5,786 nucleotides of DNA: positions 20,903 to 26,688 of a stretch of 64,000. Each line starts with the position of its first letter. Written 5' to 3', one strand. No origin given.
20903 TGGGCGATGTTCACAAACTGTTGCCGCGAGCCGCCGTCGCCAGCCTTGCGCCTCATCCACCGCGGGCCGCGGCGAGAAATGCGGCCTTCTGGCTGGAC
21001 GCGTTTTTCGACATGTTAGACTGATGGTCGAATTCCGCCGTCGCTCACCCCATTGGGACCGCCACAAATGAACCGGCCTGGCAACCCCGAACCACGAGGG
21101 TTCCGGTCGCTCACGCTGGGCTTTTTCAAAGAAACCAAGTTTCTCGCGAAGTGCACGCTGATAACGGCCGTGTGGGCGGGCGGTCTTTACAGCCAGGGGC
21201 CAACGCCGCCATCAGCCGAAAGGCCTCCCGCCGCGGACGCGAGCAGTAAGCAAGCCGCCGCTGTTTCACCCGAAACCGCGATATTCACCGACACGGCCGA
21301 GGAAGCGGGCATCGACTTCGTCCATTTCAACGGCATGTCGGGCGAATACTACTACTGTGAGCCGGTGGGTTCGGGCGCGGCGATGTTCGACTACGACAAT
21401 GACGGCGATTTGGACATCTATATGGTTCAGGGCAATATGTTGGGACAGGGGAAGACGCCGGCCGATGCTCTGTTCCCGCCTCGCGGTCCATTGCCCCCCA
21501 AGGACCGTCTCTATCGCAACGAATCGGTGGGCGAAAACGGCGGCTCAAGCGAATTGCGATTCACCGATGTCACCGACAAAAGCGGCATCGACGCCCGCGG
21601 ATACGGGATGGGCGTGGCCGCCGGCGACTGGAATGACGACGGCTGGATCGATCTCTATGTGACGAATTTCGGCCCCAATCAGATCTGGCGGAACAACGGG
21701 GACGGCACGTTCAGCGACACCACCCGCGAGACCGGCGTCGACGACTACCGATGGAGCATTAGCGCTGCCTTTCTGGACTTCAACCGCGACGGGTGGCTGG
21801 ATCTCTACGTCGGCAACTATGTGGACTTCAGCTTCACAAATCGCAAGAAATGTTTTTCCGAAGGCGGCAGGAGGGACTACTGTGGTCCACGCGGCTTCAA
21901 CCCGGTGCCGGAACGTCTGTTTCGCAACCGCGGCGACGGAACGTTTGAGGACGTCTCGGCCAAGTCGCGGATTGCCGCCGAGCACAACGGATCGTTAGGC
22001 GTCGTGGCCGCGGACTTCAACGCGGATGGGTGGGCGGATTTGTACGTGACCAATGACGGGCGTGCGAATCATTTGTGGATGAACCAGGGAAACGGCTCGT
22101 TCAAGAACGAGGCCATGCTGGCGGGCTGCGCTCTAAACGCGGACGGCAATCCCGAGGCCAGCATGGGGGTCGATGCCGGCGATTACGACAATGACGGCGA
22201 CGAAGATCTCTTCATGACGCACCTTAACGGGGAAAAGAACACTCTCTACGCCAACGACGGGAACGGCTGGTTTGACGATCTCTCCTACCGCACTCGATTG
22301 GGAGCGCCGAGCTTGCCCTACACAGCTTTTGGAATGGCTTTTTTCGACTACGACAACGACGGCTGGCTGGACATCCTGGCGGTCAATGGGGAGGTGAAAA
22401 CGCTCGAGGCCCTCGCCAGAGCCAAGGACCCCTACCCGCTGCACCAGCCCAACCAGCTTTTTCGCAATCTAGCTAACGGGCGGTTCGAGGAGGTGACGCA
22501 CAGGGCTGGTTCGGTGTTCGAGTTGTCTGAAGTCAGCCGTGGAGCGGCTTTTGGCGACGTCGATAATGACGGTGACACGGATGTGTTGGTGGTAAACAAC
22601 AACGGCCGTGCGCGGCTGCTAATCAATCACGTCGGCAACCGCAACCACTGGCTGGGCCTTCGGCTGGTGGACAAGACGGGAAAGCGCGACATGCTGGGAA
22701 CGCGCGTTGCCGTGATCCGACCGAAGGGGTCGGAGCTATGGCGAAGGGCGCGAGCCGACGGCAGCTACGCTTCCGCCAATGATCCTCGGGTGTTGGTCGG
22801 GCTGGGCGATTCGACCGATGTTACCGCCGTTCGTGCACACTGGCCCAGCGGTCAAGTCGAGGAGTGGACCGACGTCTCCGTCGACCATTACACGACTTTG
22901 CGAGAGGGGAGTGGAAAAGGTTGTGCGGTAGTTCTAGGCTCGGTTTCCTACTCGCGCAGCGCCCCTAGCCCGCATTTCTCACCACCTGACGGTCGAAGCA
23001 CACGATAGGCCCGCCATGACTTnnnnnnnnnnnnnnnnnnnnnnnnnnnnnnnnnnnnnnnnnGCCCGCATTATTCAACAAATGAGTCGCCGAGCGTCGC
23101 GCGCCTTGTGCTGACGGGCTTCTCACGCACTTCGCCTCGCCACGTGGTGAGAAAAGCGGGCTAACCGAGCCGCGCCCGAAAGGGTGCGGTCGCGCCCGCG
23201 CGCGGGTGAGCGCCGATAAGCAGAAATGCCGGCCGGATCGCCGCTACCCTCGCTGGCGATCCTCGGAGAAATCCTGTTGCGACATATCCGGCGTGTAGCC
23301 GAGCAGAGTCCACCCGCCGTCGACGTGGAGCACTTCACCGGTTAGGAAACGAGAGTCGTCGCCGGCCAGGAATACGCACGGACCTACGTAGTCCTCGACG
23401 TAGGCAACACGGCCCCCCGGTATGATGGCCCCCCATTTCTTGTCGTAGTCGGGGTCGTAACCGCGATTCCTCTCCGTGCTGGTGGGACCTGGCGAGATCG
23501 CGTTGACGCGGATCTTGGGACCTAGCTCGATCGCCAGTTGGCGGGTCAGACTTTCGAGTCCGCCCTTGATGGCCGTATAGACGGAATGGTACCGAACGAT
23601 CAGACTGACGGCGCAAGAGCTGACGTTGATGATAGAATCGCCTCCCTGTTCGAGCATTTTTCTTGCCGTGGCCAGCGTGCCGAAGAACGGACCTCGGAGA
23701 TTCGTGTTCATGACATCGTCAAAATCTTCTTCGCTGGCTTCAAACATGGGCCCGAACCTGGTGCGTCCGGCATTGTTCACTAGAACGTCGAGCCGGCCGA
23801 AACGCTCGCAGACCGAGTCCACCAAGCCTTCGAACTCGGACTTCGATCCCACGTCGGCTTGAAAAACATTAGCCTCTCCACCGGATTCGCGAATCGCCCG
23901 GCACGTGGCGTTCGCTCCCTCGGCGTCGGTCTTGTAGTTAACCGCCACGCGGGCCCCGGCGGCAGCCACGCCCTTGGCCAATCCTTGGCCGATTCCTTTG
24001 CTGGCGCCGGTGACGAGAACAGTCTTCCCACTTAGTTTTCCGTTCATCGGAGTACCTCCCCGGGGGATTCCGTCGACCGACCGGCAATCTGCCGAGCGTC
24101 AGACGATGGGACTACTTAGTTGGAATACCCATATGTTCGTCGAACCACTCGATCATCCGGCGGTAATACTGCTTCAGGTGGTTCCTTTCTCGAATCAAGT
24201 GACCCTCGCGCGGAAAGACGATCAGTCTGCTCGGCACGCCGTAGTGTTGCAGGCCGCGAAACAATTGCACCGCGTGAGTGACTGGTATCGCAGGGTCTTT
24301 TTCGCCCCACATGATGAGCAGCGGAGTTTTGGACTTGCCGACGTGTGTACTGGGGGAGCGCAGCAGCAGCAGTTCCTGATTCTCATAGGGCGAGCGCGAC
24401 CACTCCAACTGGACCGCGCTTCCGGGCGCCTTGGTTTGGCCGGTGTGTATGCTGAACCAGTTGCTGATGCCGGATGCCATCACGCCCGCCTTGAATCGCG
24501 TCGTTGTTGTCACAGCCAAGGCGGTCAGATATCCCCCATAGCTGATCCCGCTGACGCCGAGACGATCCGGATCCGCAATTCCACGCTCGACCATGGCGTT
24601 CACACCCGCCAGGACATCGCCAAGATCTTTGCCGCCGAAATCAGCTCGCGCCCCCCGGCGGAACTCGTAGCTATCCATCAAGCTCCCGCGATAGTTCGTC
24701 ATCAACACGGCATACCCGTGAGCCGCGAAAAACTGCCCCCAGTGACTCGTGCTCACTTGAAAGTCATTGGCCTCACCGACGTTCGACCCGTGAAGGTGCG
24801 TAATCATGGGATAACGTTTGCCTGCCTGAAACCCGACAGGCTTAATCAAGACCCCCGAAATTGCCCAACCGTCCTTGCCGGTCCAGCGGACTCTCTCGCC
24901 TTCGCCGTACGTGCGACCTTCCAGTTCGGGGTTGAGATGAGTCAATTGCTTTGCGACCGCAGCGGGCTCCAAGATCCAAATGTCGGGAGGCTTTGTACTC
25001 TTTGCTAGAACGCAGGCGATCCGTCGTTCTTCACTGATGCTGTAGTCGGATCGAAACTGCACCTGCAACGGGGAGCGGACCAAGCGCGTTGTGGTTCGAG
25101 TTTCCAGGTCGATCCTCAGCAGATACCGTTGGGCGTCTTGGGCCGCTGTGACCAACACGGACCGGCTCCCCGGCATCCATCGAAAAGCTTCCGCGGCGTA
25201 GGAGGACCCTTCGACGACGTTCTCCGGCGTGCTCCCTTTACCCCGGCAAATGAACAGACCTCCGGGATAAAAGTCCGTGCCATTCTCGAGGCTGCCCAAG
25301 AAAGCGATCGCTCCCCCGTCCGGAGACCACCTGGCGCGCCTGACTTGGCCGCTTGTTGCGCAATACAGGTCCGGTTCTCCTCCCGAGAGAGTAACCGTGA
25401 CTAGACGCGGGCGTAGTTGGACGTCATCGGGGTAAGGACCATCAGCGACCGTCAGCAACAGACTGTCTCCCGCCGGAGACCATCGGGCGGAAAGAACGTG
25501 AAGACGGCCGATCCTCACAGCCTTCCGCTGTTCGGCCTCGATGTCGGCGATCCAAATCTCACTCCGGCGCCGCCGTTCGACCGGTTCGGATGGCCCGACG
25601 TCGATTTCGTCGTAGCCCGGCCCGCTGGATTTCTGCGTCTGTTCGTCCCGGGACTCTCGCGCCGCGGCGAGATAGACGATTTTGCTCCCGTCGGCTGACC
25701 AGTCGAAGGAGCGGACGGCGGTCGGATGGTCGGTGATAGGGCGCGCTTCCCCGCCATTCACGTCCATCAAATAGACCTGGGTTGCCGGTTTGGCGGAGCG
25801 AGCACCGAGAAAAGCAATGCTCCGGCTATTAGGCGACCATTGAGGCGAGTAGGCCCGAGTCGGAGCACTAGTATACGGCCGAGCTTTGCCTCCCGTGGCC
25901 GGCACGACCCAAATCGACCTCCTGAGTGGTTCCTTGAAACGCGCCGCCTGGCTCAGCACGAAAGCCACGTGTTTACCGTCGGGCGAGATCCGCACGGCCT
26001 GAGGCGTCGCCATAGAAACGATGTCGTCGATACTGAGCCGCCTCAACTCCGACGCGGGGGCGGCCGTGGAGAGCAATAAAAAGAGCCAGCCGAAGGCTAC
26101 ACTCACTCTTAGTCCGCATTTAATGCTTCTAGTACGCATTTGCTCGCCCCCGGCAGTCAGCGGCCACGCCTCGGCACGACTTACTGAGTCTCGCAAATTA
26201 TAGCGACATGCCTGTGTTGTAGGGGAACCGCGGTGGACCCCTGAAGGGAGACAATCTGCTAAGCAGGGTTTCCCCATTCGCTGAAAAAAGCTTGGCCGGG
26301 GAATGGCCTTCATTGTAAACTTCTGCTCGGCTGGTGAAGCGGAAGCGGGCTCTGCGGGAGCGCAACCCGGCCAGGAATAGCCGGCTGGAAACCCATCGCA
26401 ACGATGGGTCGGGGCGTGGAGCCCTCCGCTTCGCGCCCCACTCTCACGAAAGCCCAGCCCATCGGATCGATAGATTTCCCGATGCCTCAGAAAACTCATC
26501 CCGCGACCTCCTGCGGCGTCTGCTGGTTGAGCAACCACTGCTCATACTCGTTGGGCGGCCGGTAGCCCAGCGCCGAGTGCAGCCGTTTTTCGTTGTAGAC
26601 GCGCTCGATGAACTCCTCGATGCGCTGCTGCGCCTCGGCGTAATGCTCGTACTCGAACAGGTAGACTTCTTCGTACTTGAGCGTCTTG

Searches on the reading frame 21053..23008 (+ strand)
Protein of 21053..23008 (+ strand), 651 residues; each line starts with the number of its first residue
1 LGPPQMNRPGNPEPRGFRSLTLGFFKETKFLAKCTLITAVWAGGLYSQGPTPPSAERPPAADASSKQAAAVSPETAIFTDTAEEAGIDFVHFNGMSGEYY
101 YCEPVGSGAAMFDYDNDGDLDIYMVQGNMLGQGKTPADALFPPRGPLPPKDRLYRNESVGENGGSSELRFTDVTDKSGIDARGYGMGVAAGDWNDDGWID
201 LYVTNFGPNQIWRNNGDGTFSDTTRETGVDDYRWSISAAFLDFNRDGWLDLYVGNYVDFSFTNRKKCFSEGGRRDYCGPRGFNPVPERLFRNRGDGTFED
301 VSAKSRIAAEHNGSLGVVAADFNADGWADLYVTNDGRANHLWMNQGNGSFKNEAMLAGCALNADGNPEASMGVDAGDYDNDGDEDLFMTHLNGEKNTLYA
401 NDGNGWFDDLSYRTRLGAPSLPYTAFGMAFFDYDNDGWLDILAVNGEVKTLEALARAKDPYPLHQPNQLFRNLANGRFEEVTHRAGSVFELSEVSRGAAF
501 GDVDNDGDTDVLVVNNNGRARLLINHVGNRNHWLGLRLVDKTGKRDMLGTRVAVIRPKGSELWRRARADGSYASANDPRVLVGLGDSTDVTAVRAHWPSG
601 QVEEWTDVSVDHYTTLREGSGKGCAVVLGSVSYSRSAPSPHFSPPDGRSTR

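Call 63: search_protein_families(library=pfam, proteins=[window:21053-23008:+], max_evalue=0.00001)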
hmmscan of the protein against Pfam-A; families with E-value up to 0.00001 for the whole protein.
window:21053-23008:+ (651 aa): 3 families
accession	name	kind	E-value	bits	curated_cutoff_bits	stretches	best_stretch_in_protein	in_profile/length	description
PF13517.12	FG-GAP_3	-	1.1e-49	167.3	26.9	5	192-253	1-61/61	FG-GAP-like repeat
PF07593.17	UnbV_ASPIC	-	7.6e-14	51.8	23.4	1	548-614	2-67/68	ASPIC and UnbV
PF01839.29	FG-GAP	-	2.9e-13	49.8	22.1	0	317-337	5-25/37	FG-GAP repeat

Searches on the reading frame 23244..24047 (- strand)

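Call 62: search_protein_families(library=pfam, proteins=[window:23244-24047:-], max_evalue=0.001)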
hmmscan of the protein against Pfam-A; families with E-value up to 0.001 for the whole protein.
window:23244-24047:- (267 aa): 4 families
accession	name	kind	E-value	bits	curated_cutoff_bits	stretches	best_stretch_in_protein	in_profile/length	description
PF13561.12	adh_short_C2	-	6.9e-62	209.5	27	1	14-247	1-236/236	Enoyl-(Acyl carrier protein) reductase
PF00106.31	adh_short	-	3.4e-51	174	26.6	1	8-198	1-191/195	short chain dehydrogenase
PF08659.16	KR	-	1.4e-11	45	22.6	1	9-169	2-161/180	KR domain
PF23441.1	SDR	-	1.2e-09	38.4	27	1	3-249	3-258/258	SDR-like rossmann domain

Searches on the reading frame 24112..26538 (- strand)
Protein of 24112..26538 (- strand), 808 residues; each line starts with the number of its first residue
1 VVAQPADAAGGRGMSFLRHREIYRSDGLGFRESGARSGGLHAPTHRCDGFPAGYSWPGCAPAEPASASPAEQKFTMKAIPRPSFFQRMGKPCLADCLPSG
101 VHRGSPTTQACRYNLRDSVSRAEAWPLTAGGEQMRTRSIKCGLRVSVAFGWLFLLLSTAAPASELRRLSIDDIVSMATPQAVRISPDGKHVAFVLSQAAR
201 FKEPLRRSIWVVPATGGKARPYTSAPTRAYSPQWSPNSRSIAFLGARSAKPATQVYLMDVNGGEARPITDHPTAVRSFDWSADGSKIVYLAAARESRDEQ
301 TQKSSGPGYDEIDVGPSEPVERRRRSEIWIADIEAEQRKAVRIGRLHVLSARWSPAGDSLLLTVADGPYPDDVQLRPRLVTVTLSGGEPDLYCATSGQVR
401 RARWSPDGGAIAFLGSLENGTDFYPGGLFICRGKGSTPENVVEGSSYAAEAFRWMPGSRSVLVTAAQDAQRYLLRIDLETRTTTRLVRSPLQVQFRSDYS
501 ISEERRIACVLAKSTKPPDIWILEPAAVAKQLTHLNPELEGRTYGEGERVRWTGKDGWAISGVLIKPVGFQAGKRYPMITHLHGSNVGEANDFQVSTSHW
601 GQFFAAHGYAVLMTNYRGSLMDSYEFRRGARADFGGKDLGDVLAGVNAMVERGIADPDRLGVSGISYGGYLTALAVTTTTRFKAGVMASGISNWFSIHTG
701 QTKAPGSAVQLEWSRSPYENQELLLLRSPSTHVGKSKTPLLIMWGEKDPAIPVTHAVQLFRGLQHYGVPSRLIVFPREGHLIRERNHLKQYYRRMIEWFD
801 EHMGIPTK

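Call 63: search_protein_families(library=pfam, proteins=[window:24112-26538:-], max_evalue=0.00001)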
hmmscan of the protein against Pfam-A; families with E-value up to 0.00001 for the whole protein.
window:24112-26538:- (808 aa): 6 families
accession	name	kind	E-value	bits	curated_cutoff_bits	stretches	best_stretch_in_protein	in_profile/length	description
PF00326.27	Peptidase_S9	-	6.2e-44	150.5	22.6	1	599-804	5-211/213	Prolyl oligopeptidase family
PF20434.5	BD-FAE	-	9.7e-12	45.3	26.8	1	573-761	10-213/215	BD-FAE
PF07676.18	PD40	-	8.8e-09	35.5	20.9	0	220-247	2-29/38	WD40-like Beta Propeller Repeat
PF02129.25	Peptidase_S15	-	2.3e-08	34.5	23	1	565-698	10-137/262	X-Pro dipeptidyl-peptidase (S15 family)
PF01738.24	DLH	-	5.5e-07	29.8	21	1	604-795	37-209/217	Dienelactone hydrolase family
PF00930.27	DPPIV_N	-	6.2e-07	28.9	22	0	185-244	1-60/354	Dipeptidyl peptidase IV (DPP IV) N-terminal region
